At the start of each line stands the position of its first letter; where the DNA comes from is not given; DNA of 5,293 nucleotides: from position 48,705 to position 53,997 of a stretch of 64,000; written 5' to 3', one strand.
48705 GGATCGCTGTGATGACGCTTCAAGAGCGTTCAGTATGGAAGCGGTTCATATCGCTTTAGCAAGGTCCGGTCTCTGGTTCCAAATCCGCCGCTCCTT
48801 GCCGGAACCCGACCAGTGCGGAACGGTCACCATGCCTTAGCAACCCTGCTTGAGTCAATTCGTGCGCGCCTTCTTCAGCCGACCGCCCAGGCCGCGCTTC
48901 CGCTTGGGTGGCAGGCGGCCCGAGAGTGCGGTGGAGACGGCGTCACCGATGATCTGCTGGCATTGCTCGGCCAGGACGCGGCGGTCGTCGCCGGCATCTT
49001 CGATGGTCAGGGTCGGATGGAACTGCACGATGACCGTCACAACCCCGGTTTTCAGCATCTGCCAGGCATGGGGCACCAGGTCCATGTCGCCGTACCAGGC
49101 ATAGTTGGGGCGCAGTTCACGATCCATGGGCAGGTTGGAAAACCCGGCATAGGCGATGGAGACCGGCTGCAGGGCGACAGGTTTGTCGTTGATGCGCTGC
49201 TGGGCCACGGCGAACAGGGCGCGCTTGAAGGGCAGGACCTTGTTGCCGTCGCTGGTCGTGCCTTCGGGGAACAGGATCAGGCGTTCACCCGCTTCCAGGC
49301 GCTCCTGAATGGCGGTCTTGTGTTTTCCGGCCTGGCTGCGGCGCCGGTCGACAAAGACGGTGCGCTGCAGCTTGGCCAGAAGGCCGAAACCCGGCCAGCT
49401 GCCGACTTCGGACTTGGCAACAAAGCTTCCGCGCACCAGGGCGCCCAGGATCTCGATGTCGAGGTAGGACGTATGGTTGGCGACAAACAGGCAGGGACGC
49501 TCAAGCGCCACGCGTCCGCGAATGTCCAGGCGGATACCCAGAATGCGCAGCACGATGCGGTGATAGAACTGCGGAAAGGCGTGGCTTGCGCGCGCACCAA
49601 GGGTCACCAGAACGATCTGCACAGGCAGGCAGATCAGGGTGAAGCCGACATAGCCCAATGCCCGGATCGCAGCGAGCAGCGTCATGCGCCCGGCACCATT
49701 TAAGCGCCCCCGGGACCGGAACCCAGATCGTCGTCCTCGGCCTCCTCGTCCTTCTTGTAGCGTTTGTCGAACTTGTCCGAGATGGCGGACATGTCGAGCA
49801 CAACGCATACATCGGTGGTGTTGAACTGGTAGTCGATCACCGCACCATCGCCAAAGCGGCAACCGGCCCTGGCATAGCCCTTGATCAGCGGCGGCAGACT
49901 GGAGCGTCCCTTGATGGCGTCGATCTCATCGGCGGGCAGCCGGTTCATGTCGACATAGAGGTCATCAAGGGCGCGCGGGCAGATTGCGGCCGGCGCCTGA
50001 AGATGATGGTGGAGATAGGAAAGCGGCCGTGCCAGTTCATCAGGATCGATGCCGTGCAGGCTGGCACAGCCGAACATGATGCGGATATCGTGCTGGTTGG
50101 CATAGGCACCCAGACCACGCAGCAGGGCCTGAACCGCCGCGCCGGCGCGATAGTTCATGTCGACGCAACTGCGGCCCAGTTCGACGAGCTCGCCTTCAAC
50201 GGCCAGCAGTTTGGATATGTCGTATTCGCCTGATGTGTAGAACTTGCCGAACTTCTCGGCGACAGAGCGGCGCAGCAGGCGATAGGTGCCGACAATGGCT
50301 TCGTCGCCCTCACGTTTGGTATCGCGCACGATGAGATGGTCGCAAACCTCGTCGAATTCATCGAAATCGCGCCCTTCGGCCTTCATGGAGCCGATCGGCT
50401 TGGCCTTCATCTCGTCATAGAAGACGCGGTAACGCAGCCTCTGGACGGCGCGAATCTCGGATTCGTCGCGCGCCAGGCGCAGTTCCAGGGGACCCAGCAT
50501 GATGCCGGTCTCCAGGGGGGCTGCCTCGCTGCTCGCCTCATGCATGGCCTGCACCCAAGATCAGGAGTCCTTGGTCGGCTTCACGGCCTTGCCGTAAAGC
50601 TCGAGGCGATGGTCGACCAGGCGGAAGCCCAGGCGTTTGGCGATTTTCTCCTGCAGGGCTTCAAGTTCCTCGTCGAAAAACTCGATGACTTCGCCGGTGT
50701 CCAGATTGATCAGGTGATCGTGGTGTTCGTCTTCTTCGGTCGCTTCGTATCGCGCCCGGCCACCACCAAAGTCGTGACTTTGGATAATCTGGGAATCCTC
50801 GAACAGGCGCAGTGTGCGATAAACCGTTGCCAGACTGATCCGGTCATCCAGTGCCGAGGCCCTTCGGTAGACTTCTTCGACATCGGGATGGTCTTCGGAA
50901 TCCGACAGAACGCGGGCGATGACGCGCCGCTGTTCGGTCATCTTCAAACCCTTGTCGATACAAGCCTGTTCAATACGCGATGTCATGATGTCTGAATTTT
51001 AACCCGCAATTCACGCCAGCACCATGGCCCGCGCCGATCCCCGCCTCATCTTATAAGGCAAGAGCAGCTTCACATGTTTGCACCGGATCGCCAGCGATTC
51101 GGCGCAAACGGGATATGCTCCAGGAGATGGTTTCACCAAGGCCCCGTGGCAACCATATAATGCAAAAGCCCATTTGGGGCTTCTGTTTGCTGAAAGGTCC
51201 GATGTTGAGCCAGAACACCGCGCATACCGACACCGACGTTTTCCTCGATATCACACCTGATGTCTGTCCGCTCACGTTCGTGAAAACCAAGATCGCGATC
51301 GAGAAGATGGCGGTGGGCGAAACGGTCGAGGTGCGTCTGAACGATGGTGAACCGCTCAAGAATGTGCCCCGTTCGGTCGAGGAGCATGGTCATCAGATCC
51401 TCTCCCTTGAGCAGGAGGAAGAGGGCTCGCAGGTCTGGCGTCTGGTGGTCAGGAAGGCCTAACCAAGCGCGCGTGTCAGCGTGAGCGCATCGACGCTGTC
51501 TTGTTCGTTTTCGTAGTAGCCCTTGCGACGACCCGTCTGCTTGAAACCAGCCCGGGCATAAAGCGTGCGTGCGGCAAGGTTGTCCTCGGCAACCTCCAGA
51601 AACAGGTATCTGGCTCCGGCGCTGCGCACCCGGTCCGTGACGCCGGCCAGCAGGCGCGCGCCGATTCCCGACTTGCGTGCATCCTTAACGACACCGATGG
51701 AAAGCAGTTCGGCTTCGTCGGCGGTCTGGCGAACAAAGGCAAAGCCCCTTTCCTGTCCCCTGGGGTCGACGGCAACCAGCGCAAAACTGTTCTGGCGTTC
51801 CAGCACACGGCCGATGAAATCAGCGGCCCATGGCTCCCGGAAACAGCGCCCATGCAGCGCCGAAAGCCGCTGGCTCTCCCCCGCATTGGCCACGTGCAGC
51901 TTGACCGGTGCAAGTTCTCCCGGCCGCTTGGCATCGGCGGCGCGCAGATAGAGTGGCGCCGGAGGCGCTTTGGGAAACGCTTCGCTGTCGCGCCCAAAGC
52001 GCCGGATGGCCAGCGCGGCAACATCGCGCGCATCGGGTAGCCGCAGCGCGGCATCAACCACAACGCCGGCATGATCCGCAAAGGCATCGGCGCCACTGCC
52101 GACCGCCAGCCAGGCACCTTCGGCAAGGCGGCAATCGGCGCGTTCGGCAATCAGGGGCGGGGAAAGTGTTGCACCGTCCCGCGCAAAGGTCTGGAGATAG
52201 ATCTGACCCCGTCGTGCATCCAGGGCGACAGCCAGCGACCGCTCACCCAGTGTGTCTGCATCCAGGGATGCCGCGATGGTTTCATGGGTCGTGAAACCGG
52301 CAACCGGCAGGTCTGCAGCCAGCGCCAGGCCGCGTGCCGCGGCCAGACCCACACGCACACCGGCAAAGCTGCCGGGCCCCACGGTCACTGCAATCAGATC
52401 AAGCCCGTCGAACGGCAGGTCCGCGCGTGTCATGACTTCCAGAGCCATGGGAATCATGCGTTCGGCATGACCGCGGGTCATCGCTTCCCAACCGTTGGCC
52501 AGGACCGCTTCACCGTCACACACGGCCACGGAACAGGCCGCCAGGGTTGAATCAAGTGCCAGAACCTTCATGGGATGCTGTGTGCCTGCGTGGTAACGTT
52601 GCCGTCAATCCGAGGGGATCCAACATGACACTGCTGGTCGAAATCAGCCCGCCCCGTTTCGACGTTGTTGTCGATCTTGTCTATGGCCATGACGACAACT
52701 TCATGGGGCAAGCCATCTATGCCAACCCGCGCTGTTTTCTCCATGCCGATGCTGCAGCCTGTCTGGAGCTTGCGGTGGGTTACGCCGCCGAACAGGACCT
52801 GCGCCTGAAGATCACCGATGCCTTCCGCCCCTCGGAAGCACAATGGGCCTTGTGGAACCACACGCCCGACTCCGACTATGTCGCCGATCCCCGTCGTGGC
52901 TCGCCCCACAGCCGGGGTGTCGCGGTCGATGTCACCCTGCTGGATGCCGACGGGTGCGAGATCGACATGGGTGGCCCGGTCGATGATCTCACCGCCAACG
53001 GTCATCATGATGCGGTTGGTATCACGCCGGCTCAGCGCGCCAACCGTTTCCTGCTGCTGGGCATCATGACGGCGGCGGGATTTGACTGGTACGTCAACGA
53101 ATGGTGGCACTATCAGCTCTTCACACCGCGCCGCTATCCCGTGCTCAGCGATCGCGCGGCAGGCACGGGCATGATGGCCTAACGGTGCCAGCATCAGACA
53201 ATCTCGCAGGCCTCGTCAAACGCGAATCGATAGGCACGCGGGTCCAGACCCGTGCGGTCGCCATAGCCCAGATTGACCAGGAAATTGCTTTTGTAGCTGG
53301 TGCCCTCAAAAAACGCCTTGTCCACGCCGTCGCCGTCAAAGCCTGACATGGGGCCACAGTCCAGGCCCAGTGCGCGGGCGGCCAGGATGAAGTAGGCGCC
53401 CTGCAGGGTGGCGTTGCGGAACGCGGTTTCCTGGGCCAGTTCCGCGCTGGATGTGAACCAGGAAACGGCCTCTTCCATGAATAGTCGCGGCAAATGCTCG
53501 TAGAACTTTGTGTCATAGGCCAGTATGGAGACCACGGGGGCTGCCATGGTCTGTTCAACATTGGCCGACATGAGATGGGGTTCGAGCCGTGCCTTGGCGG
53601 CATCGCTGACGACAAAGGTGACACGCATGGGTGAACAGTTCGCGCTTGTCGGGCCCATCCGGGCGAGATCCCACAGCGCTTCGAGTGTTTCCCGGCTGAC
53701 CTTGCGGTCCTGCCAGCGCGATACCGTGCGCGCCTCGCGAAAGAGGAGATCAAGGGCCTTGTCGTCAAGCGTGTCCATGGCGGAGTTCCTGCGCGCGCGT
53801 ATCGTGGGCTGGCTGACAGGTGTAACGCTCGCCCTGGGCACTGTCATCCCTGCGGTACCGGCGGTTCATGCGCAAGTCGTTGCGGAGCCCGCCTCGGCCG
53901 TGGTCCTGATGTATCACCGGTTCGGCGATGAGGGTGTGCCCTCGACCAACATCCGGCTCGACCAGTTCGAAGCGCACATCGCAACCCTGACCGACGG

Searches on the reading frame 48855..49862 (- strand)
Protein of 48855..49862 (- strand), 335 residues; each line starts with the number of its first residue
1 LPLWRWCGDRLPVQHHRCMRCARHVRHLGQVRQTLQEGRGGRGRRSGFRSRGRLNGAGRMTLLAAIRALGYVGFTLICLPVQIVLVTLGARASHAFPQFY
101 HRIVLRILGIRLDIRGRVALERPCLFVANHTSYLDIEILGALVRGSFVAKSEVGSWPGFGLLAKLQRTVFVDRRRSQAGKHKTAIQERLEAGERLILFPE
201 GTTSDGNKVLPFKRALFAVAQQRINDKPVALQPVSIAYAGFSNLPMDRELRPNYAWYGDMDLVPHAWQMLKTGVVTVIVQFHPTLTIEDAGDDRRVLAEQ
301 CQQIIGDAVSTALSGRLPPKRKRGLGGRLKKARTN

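Call 70: search_protein_families(library=pfam, proteins=[window:48855-49862:-], max_evalue=0.00001)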
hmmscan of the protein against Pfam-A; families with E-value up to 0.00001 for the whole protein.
window:48855-49862:- (335 aa): 1 family
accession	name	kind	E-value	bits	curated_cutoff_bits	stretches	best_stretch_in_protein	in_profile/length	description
PF01553.26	Acyltransferase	-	1.2e-23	83.8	23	1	119-236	11-131/132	Acyltransferase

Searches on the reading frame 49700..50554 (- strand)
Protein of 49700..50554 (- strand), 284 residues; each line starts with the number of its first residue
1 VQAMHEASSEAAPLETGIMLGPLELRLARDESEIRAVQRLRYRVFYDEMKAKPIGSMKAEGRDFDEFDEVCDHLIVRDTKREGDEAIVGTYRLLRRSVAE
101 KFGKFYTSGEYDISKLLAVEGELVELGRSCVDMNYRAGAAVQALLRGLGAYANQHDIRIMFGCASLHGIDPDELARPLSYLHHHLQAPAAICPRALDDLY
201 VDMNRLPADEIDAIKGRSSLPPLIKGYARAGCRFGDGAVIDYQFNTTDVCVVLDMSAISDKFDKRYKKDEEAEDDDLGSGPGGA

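Call 70: search_protein_families(library=pfam, proteins=[window:49700-50554:-], max_evalue=0.00001)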
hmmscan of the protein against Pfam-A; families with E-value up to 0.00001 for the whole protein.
window:49700-50554:- (284 aa): 1 family
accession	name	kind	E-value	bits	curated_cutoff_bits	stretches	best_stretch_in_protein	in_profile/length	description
PF13444.12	Acetyltransf_5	-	1.9e-31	109.2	22.4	1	40-145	1-101/102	Acetyltransferase (GNAT) domain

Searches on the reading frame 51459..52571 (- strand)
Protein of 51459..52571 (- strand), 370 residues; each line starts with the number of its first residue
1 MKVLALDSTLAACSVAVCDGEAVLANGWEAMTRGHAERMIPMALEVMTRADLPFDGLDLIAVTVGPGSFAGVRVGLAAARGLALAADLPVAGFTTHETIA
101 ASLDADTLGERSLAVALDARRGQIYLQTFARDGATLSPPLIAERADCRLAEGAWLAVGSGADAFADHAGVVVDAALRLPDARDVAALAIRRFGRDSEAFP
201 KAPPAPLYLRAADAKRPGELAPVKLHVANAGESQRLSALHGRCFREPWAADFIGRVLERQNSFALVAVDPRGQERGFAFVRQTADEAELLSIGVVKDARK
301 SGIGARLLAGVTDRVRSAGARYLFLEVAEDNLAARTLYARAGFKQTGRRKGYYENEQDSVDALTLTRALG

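Call 70: search_protein_families(library=pfam, proteins=[window:51459-52571:-], max_evalue=0.00001)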
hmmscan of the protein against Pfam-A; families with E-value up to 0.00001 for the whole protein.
window:51459-52571:- (370 aa): 5 families
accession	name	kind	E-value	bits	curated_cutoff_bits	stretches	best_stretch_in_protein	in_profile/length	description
PF00814.31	TsaD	-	1.9e-23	83.9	24.8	1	31-136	25-133/264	tRNA N6-adenosine threonylcarbamoyltransferase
PF00583.31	Acetyltransf_1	-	1.9e-12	48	20.7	1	236-343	4-116/116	Acetyltransferase (GNAT) family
PF13508.13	Acetyltransf_7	-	7e-09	36.4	27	1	264-345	5-84/84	Acetyltransferase (GNAT) domain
PF13673.13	Acetyltransf_10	-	6.1e-07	29.9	23.6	1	255-349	24-113/128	Acetyltransferase (GNAT) domain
PF08445.16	FR47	-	3e-06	27.6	22.1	0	284-346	19-80/86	FR47-like protein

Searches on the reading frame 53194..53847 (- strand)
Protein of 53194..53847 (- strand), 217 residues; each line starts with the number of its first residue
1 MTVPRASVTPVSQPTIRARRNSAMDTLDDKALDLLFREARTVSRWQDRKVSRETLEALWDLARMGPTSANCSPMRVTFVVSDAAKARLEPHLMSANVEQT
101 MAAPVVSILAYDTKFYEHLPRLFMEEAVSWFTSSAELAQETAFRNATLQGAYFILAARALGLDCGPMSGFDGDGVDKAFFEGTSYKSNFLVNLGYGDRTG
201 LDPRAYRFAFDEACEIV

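Call 70: search_protein_families(library=pfam, proteins=[window:53194-53847:-], max_evalue=0.00001)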
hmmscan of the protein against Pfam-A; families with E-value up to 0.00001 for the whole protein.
window:53194-53847:- (217 aa): 1 family
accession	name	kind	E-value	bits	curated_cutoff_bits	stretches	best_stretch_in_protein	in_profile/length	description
PF00881.29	Nitroreductase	-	7.7e-15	55.9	23.5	1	38-195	3-167/167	Nitroreductase family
